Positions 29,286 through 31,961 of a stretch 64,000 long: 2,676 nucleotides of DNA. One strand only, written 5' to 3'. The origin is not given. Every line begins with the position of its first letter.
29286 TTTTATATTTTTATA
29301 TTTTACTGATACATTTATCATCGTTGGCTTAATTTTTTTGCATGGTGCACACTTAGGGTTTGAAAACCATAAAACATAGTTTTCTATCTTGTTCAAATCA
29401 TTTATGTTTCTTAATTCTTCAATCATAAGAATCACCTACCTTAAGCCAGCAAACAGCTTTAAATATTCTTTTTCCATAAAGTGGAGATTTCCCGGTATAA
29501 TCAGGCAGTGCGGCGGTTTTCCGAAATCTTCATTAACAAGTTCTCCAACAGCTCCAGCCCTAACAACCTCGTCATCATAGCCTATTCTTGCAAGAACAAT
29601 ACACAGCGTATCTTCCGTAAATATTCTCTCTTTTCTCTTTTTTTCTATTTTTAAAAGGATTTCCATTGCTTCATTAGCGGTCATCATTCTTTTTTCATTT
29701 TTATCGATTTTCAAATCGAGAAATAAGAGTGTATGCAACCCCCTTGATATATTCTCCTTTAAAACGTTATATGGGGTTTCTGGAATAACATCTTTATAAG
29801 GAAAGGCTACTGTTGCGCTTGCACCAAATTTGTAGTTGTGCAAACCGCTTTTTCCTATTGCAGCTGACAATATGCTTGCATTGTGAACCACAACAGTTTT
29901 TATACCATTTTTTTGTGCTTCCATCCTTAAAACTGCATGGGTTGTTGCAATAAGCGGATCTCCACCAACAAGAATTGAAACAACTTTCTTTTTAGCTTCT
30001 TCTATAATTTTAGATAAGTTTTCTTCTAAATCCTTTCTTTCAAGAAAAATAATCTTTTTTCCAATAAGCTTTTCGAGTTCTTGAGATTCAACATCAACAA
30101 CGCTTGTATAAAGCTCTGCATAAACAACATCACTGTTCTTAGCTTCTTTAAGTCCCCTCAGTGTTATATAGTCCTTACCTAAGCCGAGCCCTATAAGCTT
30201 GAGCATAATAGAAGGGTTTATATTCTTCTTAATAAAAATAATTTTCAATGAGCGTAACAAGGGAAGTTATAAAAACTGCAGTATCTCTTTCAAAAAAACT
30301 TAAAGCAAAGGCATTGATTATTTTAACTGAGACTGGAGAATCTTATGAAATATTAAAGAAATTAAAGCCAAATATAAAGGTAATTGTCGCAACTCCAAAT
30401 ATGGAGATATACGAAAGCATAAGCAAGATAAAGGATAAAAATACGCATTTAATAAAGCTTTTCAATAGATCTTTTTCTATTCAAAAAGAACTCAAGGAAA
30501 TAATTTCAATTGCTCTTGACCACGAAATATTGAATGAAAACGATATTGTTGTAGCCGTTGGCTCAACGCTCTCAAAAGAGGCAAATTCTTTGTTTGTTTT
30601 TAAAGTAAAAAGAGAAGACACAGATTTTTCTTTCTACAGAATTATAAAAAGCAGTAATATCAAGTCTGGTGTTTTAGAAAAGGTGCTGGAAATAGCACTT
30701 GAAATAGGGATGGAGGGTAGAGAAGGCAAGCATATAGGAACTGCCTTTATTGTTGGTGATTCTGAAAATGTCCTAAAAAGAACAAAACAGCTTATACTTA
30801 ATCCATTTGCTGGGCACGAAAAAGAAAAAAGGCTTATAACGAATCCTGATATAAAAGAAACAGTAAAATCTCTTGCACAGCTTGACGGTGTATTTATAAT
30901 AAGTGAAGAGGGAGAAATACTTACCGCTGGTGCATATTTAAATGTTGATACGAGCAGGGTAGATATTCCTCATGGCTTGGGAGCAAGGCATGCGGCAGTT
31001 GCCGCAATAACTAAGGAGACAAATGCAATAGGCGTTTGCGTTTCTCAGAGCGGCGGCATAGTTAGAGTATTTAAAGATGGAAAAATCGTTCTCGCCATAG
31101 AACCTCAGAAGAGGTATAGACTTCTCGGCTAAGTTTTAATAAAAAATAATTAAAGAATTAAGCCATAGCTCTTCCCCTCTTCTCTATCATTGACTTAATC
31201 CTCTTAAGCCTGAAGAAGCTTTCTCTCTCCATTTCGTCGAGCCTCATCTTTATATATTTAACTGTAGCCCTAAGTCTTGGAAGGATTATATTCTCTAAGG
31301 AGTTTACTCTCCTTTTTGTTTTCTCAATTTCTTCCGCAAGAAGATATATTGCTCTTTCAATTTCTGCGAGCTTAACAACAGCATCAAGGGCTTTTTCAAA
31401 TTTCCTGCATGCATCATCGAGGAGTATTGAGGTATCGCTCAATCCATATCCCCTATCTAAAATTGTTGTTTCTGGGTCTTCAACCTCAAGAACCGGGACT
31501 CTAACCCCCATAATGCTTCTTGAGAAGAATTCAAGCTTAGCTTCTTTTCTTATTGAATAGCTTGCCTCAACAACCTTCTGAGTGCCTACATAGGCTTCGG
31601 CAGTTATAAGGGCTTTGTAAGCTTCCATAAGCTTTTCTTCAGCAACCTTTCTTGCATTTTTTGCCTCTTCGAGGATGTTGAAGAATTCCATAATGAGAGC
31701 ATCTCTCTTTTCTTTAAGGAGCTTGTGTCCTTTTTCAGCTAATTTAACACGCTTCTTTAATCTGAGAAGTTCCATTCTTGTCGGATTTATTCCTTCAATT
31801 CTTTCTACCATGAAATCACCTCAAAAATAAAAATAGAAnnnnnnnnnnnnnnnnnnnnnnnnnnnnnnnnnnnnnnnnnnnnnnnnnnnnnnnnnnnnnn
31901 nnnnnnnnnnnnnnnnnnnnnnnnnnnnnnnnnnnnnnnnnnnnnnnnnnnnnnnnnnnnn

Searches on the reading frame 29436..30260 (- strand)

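Call 78: search_protein_families(library=pfam, proteins=[window:29436-30260:-], max_evalue=0.00001)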
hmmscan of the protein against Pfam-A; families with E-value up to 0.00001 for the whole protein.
window:29436-30260:- (274 aa): 1 family
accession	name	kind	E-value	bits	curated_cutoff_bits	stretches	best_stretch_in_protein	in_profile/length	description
PF00590.25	TP_methylase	-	6.5e-20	72.4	27.8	1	20-241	2-211/212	Tetrapyrrole (Corrin/Porphyrin) Methylases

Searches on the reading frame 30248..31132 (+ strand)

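Call 78: search_protein_families(library=pfam, proteins=[window:30248-31132:+], max_evalue=0.00001)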
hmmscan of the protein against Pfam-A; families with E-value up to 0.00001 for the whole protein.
window:30248-31132:+ (294 aa): 3 families
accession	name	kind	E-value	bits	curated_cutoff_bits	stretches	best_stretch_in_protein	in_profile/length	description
PF02457.21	DAC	-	5.8e-21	74.7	27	1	154-280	3-119/119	DisA bacterial checkpoint controller nucleotide-binding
PF02887.21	PK_C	-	4.4e-13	49.8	28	1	7-112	3-108/114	Pyruvate kinase, alpha/beta domain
PF21755.2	DacZ_P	-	2.5e-07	30.8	27.4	1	7-117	5-114/125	Probable sensor domain DacZ_P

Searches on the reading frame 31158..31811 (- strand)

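Call 78: search_protein_families(library=pfam, proteins=[window:31158-31811:-], max_evalue=0.00001)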
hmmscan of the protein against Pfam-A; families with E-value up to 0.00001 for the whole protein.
window:31158-31811:- (217 aa): 1 family
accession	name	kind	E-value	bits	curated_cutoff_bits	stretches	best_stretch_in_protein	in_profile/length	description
PF01813.22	ATP-synt_D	-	1.9e-62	211.1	25.7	1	14-207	1-196/196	ATP synthase subunit D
